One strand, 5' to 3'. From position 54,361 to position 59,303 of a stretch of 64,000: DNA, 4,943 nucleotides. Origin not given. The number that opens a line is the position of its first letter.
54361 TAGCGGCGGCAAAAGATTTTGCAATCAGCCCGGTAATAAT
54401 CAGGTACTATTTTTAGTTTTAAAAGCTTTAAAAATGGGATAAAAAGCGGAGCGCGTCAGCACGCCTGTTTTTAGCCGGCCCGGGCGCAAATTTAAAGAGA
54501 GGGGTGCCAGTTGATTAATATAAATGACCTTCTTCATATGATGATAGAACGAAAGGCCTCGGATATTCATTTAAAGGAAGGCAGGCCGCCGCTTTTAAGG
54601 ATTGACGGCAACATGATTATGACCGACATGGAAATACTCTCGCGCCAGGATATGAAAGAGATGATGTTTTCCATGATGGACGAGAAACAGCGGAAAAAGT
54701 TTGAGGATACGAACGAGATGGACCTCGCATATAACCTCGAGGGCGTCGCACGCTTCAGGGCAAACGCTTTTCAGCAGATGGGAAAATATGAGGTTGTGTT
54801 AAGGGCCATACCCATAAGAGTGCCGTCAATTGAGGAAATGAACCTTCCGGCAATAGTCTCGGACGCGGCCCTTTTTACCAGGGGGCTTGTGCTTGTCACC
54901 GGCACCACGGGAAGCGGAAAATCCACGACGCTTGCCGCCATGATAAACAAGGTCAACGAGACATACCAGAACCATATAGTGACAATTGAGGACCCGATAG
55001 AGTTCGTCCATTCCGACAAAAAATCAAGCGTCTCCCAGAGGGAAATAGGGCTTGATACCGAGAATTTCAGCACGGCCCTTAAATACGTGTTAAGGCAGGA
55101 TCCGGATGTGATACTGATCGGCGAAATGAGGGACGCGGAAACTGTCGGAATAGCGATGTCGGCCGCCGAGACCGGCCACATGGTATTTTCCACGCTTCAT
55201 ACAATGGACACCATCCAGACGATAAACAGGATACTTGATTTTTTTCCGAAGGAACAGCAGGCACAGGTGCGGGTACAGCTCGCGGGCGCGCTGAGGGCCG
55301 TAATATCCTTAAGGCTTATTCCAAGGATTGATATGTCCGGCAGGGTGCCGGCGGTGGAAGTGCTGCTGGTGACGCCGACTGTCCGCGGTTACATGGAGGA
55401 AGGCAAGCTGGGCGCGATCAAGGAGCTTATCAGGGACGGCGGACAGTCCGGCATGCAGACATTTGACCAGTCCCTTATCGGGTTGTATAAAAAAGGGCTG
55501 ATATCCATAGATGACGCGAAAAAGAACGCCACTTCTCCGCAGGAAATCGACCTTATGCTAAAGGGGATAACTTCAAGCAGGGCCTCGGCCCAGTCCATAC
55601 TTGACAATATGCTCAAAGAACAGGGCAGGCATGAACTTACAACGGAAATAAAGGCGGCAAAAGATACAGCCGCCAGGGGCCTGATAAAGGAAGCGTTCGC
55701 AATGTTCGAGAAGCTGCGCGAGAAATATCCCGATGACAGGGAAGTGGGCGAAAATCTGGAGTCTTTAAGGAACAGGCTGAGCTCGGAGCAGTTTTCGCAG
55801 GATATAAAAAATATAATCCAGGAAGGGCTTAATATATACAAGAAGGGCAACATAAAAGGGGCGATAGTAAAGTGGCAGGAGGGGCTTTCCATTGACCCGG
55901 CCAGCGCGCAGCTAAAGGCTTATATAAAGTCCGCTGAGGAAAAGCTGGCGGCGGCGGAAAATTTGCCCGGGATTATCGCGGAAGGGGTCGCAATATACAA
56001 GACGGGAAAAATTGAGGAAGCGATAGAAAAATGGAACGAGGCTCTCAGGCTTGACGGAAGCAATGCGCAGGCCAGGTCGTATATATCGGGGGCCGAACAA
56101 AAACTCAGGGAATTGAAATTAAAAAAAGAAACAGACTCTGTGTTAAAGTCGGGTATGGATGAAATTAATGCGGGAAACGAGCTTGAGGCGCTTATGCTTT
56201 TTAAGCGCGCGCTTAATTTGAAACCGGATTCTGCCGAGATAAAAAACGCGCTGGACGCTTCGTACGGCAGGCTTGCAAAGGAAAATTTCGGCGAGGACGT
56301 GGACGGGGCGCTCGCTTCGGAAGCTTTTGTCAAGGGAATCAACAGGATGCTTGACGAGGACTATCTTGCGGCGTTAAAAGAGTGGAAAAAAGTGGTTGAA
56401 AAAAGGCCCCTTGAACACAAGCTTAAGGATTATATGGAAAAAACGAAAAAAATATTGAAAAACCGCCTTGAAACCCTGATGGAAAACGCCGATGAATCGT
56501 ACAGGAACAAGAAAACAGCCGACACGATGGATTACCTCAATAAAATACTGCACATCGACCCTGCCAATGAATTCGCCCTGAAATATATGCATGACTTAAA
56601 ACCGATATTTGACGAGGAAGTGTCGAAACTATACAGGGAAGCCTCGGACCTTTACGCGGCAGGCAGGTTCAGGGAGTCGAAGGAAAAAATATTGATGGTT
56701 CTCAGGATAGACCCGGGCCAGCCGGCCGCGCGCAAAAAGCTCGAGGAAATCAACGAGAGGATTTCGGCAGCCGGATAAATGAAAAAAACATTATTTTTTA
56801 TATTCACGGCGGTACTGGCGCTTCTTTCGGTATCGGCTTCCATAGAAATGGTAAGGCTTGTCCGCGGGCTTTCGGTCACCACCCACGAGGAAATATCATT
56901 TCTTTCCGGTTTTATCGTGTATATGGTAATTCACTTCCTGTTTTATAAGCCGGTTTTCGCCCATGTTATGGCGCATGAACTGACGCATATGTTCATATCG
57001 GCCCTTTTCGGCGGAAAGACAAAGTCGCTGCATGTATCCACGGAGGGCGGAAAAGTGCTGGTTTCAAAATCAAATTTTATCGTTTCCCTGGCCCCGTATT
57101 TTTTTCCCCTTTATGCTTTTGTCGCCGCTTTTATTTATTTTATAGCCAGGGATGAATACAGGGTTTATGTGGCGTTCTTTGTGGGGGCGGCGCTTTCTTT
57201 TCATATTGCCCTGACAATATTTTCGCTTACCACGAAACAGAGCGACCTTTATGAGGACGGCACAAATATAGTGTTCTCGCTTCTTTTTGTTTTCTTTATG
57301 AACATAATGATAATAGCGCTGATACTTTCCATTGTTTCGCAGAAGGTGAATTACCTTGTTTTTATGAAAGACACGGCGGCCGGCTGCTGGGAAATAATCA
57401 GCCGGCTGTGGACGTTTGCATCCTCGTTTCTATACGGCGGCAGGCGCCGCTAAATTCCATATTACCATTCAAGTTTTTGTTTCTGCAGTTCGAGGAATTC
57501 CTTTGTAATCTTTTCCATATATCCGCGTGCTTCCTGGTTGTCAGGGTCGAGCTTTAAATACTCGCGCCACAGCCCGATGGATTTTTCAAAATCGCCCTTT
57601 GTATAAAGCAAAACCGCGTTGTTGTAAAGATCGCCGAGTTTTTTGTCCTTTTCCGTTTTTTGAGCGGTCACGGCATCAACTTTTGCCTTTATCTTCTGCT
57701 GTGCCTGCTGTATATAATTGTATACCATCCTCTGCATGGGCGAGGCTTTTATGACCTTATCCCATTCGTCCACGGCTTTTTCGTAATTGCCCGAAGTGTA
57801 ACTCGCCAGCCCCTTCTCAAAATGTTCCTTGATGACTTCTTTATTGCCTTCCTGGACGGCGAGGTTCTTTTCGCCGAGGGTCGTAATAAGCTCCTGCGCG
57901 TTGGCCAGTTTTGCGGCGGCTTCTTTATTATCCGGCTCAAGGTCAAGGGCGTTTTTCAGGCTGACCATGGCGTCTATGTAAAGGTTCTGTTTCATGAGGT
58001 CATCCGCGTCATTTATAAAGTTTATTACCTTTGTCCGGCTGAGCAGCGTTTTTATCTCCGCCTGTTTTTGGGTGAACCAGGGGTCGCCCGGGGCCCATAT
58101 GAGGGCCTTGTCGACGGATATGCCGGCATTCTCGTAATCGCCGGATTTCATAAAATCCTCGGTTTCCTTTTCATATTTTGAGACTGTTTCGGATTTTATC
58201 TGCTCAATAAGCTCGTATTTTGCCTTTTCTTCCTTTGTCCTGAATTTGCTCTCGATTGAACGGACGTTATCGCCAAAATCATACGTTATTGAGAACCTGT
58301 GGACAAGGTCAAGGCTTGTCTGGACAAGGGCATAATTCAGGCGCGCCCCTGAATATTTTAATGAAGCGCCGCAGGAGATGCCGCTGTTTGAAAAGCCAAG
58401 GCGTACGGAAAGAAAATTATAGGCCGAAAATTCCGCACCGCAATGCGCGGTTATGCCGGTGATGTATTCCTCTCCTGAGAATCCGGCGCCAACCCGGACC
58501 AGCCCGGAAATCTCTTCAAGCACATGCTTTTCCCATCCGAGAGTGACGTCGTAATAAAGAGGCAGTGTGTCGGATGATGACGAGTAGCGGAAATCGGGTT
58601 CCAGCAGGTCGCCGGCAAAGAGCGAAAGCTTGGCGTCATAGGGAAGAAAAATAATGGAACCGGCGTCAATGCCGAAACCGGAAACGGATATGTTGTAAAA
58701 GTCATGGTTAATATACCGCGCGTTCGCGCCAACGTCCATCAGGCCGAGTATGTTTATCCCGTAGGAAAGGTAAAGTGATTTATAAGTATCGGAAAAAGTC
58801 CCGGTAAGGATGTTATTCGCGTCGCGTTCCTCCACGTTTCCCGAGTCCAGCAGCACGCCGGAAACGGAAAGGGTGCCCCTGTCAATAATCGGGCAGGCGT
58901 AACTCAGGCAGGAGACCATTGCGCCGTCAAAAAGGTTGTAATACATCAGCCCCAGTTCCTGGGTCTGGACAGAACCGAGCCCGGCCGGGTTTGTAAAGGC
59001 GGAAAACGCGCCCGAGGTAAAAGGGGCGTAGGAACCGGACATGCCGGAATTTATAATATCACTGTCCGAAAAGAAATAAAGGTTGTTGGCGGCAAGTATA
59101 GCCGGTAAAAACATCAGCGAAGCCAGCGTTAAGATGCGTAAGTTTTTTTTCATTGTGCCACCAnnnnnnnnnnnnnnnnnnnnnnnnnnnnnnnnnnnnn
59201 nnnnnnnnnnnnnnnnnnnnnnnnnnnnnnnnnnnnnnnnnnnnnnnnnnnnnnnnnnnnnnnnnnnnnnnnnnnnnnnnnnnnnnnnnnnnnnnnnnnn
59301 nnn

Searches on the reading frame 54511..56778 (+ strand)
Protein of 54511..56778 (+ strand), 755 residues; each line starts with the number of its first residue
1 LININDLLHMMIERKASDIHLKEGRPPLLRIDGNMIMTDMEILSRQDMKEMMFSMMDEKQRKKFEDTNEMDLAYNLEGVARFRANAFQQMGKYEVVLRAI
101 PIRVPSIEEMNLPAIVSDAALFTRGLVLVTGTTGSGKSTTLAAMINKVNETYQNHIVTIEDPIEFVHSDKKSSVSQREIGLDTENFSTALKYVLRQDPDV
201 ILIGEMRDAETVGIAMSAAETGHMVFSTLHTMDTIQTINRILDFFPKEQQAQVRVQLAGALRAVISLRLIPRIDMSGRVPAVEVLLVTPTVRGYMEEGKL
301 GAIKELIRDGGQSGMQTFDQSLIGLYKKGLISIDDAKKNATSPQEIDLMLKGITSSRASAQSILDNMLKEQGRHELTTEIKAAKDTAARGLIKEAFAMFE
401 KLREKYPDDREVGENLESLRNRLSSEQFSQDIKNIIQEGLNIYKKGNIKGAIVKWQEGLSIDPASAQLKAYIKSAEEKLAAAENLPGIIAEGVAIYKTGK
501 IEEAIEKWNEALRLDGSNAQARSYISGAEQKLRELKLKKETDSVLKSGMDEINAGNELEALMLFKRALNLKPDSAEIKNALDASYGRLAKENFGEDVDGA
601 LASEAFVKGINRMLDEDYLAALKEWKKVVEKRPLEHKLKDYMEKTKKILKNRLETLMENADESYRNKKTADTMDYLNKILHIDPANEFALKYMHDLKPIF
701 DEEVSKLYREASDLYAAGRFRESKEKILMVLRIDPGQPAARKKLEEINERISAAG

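Call 8: search_protein_families(library=pfam, proteins=[window:54511-56778:+])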
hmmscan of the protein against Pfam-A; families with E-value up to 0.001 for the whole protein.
window:54511-56778:+ (755 aa): 8 families
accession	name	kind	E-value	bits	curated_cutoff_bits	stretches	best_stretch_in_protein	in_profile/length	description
PF00437.27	T2SSE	-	1.1e-47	162.9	24.9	1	4-279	12-287/370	Type II/IV secretion system protein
PF13414.12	TPR_11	-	1.2e-12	47.7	26.8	1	495-522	4-31/42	TPR repeat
PF07719.23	TPR_2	-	3.5e-12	45.9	27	0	490-517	6-33/34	Tetratricopeptide repeat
PF13428.12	TPR_14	-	9.5e-07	29.4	23.5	0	387-412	12-37/44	Tetratricopeptide repeat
PF00515.34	TPR_1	-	1.9e-06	27.9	27.8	0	496-518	12-34/34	Tetratricopeptide repeat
PF13401.12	AAA_22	-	0.0003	21.5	27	1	123-162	4-33/130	AAA domain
PF01580.24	FtsK_SpoIIIE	-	0.00039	20.4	24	0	119-148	35-63/221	FtsK/SpoIIIE family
PF01935.23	DUF87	-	0.00082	20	23.2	0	127-157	26-56/220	Helicase HerA, central domain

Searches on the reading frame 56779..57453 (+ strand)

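Call 41: search_protein_families(library=pfam, proteins=[window:56779-57453:+], max_evalue=5)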
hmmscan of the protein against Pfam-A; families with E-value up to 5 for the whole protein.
window:56779-57453:+ (224 aa): 3 families
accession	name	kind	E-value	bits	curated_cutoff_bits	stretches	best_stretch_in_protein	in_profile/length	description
PF13398.12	Peptidase_M50B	-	0.014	15.5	26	1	46-140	8-106/201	Peptidase M50B-like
PF02163.28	Peptidase_M50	-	0.018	14.9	27.2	1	59-194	6-147/221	Peptidase family M50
PF19658.4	DUF6161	-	4.5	7.1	27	1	153-207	87-141/216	Family of unknown function (DUF6161)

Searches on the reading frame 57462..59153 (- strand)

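Call 41: search_protein_families(library=pfam, proteins=[window:57462-59153:-], max_evalue=5)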
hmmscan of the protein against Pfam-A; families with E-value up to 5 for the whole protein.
window:57462-59153:- (563 aa): 17 families
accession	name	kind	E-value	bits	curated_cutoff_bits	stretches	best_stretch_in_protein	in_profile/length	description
PF07719.23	TPR_2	-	7e-14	51.2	27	2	509-539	4-34/34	Tetratricopeptide repeat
PF13414.12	TPR_11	-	1e-08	35.1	26.8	3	384-420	2-38/42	TPR repeat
PF00515.34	TPR_1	-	2.7e-07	30.6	27.8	3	509-539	4-34/34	Tetratricopeptide repeat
PF13432.12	TPR_16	-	6e-06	27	32.7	1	511-543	2-34/65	Tetratricopeptide repeat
PF14559.12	TPR_19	-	7e-06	26.7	25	1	386-420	1-35/68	Tetratricopeptide repeat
PF13428.12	TPR_14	-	4.3e-05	24.2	23.5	1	515-543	10-38/44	Tetratricopeptide repeat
PF24575.1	TPR_Slam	-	0.00017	22.4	35.2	1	475-543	17-84/104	Surface lipoprotein assembly modifier, N-terminal TPR repeats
PF13181.12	TPR_8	-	0.00088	19.7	25.7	0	445-472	5-32/34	Tetratricopeptide repeat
PF10579.15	Rapsyn_N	-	0.00092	19.7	23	1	440-471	5-36/80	Rapsyn N-terminal myristoylation and linker region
PF14853.12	Fis1_TPR_C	-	0.0014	19.2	25.3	0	514-544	9-39/53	Fis1 C-terminal tetratricopeptide repeat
PF23558.1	TPR_P4H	-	0.0055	17.3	27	1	481-547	24-83/91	Prolyl 4-hydroxylase peptide-substrate-binding domain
PF23914.1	TPR_CcmH_CycH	-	0.012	15.8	42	1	387-472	61-152/158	Cytochrome c-type biogenesis protein H TPR domain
PF13371.12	TPR_9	-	0.019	15.4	35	0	442-472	30-60/73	Tetratricopeptide repeat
PF13431.12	TPR_17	-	0.087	13.6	24.4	0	400-421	3-24/34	Tetratricopeptide repeat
PF13174.12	TPR_6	-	0.092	13.9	26.3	0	448-472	7-31/33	Tetratricopeptide repeat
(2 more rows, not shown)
